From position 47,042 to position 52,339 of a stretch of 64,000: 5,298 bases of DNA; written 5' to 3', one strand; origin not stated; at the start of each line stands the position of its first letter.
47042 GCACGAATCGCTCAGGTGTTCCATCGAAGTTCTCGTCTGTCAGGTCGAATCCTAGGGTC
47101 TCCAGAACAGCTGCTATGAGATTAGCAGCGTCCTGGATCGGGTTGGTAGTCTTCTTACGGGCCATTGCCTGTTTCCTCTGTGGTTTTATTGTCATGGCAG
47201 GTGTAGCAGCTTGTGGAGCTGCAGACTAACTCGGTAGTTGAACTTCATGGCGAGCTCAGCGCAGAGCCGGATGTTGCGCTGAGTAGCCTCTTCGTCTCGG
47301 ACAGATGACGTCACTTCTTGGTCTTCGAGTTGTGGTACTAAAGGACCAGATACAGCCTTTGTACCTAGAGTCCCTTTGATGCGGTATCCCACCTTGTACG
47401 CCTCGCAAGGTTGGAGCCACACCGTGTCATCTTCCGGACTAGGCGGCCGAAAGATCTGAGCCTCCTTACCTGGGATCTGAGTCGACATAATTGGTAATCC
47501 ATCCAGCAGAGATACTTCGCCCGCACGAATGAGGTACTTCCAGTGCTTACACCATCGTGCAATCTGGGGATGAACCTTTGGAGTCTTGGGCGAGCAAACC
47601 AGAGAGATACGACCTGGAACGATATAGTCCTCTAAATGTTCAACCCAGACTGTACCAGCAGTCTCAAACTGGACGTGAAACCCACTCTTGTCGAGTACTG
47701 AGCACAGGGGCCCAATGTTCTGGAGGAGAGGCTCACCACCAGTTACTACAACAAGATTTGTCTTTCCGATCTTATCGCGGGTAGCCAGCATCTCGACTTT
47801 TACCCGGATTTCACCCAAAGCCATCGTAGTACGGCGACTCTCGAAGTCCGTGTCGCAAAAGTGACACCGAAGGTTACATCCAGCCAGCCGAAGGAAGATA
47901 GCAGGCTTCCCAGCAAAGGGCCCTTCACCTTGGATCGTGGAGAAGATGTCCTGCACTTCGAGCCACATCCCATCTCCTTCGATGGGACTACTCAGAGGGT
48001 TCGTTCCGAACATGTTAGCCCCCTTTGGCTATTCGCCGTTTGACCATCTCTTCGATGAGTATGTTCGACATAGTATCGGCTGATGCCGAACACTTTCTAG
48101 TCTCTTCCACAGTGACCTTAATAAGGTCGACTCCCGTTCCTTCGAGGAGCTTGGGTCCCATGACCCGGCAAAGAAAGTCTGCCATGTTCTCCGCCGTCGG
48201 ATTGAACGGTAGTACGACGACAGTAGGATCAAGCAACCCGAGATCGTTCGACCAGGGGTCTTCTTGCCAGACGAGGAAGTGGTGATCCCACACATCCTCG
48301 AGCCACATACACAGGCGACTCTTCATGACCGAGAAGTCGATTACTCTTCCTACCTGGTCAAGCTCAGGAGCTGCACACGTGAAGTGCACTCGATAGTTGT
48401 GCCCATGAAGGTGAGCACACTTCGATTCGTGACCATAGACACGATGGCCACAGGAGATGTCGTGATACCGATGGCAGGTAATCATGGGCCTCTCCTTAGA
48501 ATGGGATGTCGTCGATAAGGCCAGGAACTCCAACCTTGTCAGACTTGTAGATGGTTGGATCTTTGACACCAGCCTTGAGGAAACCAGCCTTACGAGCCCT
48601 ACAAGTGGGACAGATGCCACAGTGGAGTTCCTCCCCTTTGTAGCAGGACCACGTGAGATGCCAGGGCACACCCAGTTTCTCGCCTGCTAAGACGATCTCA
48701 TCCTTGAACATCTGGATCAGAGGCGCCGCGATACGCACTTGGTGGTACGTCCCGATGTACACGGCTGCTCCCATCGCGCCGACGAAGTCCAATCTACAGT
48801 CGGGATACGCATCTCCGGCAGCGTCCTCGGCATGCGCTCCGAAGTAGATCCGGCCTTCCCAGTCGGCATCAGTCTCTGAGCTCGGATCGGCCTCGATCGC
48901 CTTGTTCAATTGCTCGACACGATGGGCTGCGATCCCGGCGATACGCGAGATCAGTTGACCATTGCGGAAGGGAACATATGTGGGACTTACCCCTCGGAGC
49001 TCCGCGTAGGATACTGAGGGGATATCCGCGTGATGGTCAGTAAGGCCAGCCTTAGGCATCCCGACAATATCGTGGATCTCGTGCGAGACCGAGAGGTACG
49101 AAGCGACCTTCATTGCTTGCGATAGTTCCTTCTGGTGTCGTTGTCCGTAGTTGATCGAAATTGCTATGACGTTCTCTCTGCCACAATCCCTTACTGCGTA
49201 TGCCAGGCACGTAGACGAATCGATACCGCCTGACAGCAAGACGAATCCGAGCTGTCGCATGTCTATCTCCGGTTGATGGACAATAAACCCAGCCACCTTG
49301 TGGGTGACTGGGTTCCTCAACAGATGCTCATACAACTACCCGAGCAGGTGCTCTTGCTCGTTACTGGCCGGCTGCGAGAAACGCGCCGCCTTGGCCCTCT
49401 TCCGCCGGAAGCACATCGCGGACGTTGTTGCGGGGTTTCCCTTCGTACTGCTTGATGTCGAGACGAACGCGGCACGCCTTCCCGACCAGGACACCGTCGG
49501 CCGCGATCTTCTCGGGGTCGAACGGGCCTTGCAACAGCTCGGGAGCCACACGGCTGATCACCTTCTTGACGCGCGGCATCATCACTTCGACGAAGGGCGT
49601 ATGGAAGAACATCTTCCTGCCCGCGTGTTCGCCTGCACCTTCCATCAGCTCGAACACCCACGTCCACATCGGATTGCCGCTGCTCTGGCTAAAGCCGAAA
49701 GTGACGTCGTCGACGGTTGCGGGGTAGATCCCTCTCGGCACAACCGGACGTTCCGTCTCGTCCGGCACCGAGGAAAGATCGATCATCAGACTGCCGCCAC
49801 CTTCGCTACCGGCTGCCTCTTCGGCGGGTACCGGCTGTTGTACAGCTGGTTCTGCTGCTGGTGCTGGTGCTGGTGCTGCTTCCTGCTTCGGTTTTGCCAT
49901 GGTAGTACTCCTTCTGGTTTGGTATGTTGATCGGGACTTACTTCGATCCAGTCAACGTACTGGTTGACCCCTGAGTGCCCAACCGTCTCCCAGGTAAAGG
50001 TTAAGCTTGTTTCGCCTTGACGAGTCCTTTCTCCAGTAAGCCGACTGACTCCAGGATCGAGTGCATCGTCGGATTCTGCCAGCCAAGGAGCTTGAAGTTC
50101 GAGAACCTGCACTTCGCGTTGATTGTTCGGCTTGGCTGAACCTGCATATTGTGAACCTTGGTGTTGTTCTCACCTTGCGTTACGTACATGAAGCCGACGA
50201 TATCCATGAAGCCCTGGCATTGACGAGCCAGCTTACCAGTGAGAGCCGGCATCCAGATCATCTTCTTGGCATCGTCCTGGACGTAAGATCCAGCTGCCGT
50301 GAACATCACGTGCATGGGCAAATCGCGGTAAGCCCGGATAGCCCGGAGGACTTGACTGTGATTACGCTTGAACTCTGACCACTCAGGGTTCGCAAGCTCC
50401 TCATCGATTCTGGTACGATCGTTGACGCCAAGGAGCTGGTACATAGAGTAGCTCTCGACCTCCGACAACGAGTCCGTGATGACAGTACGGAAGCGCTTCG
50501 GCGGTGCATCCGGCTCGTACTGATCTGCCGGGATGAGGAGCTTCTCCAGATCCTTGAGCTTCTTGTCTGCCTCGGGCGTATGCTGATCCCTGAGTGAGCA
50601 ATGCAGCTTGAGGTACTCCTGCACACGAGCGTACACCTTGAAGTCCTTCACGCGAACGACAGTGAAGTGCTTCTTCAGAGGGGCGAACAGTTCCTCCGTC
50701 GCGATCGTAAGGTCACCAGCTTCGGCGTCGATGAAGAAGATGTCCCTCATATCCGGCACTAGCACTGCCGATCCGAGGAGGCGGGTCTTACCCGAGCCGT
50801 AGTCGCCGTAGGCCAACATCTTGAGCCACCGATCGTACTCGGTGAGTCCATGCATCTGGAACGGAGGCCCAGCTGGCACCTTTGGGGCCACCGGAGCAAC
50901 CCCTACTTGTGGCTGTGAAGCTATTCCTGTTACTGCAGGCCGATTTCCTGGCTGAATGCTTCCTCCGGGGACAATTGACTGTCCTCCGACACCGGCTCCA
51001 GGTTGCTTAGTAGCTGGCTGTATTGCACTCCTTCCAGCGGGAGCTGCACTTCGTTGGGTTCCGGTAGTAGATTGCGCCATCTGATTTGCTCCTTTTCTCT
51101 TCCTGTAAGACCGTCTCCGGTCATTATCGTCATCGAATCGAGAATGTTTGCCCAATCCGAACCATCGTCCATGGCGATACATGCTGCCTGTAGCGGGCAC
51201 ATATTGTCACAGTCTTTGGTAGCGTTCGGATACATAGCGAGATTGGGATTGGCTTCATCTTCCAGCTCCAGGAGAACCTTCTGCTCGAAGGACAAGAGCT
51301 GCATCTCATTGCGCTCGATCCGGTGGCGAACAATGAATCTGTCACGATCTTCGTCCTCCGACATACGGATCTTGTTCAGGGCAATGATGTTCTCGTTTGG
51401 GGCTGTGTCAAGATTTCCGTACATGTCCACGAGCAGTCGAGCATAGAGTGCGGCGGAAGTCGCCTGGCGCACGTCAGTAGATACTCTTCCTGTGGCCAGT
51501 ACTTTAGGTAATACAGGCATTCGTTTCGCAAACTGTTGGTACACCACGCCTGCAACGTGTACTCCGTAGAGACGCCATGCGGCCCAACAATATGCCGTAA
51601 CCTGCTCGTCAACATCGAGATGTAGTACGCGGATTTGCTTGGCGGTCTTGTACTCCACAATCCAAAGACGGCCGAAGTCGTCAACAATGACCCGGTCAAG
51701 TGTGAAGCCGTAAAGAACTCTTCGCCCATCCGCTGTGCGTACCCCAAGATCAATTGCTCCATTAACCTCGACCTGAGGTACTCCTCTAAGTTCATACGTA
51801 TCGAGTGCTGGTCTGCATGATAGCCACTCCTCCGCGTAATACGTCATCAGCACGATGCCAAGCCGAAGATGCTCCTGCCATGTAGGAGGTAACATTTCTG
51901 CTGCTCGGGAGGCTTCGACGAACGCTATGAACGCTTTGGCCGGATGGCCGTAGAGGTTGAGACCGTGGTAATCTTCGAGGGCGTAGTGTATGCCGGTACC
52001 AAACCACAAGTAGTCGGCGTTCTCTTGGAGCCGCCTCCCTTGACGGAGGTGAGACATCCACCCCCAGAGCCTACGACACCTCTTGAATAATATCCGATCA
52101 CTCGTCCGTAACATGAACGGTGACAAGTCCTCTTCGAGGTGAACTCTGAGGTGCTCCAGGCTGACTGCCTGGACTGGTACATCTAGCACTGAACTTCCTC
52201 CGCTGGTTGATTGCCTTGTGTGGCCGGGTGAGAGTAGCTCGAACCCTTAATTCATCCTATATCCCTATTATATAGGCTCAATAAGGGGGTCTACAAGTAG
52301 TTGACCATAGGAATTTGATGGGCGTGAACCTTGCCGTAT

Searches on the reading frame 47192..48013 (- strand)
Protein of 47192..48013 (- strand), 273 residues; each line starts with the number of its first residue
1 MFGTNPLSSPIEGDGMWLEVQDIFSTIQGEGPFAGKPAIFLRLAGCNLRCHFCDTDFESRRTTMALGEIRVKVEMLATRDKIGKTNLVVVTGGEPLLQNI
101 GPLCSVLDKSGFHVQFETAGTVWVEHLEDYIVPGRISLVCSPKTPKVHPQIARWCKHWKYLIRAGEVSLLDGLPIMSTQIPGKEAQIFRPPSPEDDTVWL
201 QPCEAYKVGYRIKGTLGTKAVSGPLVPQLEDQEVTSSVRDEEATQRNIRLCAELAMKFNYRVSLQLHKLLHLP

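Call 30: search_protein_families(library=pfam, proteins=[window:47192-48013:-], max_evalue=0.001)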
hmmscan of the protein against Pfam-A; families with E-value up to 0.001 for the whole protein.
window:47192-48013:- (273 aa): 1 family
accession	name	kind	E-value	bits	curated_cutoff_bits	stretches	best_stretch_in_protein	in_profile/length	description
PF04055.27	Radical_SAM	-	5.7e-10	40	29.5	1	44-131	5-98/166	Radical SAM superfamily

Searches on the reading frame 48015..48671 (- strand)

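Call 30: search_protein_families(library=pfam, proteins=[window:48015-48671:-], max_evalue=0.001)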
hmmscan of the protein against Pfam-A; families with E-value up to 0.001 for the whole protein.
window:48015-48671:- (218 aa): 1 family
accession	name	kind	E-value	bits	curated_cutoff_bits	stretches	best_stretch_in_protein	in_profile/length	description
PF01242.24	PTPS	-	7.3e-25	87.7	22.4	1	68-198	4-118/121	6-pyruvoyl tetrahydropterin synthase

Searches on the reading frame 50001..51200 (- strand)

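Call 29: search_protein_families(library=pfam, proteins=[window:50001-51200:-], max_evalue=0.001)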
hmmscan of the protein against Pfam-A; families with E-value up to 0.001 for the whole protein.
window:50001-51200:- (399 aa): 1 family
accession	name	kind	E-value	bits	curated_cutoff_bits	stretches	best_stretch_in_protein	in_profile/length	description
PF13479.12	AAA_24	-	1.5e-16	61.3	27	1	126-366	3-195/195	AAA domain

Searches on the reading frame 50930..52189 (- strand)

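Call 29: search_protein_families(library=pfam, proteins=[window:50930-52189:-], max_evalue=0.001)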
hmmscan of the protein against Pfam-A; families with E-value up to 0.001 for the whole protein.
window:50930-52189:- (419 aa): 1 family
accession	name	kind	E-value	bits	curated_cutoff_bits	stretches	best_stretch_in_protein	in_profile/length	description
PF12705.13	PDDEXK_1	-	1.2e-13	52.1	22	1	34-337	9-246/247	PD-(D/E)XK nuclease superfamily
